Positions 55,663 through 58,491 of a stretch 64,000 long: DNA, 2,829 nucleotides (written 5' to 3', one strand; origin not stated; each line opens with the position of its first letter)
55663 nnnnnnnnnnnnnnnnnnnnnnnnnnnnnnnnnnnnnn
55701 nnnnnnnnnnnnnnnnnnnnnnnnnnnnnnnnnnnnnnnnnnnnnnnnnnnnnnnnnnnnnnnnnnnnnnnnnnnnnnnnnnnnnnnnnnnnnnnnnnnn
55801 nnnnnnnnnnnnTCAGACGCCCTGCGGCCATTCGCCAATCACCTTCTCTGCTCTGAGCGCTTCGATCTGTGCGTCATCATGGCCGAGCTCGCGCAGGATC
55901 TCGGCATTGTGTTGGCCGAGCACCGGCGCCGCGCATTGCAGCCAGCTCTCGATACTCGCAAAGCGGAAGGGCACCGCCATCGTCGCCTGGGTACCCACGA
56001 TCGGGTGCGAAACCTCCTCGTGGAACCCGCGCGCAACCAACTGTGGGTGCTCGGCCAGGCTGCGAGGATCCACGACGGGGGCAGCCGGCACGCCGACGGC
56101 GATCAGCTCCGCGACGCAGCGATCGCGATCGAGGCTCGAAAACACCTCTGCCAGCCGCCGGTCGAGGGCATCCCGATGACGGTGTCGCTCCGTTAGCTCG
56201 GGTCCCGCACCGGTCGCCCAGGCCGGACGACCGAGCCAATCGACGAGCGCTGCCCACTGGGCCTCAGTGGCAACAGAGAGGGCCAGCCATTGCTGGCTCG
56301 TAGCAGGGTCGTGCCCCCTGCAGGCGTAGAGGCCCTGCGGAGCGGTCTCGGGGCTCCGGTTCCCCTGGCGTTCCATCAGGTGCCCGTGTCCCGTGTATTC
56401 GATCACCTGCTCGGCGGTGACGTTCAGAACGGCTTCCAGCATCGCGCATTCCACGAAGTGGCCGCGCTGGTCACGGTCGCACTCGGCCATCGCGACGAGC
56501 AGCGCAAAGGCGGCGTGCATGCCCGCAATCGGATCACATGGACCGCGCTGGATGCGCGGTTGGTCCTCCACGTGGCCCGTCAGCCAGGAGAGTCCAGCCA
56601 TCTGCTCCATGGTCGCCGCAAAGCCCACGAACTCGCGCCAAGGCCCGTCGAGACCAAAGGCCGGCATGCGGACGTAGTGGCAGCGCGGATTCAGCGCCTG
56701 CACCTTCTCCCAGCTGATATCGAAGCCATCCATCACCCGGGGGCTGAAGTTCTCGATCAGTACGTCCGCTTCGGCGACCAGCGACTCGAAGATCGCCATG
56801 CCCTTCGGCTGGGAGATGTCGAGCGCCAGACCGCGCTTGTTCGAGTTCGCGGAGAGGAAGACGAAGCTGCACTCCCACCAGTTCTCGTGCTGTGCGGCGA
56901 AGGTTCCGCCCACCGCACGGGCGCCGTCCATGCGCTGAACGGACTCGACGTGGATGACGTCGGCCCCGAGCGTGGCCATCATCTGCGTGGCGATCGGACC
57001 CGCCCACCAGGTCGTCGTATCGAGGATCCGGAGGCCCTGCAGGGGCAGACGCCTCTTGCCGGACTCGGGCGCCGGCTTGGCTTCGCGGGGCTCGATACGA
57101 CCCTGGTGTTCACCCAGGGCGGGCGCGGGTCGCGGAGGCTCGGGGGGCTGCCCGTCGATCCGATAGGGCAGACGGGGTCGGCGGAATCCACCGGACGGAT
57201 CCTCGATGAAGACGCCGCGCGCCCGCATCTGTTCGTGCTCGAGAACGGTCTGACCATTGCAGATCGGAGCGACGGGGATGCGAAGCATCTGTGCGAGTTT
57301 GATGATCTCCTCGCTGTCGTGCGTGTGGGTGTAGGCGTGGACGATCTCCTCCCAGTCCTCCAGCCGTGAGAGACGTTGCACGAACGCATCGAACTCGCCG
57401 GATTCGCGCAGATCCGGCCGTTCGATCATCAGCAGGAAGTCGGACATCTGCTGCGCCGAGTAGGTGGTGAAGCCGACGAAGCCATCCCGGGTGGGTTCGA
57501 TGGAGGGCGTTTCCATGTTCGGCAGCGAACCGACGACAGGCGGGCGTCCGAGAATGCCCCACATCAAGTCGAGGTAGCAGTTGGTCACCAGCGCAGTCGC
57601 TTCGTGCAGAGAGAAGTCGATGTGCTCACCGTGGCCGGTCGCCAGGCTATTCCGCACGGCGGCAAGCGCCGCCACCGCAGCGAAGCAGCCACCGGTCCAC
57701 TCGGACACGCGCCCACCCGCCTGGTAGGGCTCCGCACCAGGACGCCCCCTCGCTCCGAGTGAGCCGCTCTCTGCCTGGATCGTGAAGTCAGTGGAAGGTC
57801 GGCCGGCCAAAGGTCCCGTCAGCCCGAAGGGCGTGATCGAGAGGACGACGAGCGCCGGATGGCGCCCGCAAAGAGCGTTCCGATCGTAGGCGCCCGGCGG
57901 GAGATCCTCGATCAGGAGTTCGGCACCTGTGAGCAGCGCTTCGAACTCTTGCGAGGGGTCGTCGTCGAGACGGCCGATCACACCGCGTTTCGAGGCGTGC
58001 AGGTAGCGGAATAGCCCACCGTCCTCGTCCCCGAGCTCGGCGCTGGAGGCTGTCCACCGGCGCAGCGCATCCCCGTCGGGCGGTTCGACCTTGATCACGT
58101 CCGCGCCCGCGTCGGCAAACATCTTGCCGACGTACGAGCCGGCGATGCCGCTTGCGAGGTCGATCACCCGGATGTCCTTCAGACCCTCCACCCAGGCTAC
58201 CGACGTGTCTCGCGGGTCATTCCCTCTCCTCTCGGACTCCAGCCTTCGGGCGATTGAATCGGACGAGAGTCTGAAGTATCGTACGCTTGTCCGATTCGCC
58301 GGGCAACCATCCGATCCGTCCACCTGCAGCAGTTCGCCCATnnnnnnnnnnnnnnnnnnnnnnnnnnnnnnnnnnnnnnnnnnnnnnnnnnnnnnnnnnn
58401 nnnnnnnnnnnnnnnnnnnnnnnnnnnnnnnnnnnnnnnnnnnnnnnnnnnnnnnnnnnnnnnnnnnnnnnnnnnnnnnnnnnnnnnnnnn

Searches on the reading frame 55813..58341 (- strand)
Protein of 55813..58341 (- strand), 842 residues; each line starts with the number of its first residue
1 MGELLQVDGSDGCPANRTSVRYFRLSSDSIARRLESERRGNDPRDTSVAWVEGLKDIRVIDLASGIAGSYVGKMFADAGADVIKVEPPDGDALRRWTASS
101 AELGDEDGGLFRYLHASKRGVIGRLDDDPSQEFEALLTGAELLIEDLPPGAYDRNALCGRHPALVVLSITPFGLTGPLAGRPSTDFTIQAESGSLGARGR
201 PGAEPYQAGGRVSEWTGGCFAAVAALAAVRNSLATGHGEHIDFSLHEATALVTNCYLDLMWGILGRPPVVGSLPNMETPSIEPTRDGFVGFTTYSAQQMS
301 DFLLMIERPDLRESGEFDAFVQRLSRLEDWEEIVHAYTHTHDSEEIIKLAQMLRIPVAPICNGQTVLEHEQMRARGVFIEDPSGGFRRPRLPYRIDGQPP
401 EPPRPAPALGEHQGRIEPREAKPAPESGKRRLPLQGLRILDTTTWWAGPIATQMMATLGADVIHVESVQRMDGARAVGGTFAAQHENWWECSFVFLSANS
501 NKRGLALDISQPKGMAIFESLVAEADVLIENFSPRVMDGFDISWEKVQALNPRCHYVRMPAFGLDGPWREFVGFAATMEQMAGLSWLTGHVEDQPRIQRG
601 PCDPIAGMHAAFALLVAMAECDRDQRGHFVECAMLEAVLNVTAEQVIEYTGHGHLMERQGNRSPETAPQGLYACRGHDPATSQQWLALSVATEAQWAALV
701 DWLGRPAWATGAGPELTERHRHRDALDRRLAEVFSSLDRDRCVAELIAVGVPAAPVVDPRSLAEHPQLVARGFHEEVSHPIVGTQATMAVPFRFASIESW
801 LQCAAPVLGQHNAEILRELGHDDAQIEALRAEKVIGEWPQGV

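Call 73: search_protein_families(library=ncbifam, proteins=[window:55813-58341:-], max_evalue=1e-10)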
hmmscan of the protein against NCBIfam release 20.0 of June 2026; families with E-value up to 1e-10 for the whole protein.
window:55813-58341:- (842 aa): 7 families
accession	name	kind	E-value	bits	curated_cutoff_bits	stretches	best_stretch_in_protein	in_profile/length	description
NF052585.1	SucGlutTfsCaiB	equivalog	1.5e-93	313.5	750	2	430-821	4-390/394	succinate--glutarate CoA-transferase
NF003809.0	PRK05398.1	subfamily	2.1e-88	296.7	442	2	432-835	3-416/416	formyl-CoA transferase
TIGR03253.1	oxalate_frc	equivalog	2.3e-84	283.5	504.2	2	433-835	3-416/416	formyl-CoA transferase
NF041294.1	Scnl_mescCoAtase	equivalog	5.9e-74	249.5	700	2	434-816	4-380/381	succinyl-CoA:mesaconate CoA-transferase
NF008511.0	PRK11430.1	equivalog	1.3e-60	205.5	522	2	431-774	7-338/381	CoA:oxalate CoA-transferase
NF002914.1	PRK03525.1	equivalog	1.2e-39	136.4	413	2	433-834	9-396/400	L-carnitine CoA-transferase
TIGR04253.1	mesacon_CoA_iso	equivalog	1.4e-12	47.4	725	0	434-835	3-400/403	2-methylfumaryl-CoA isomerase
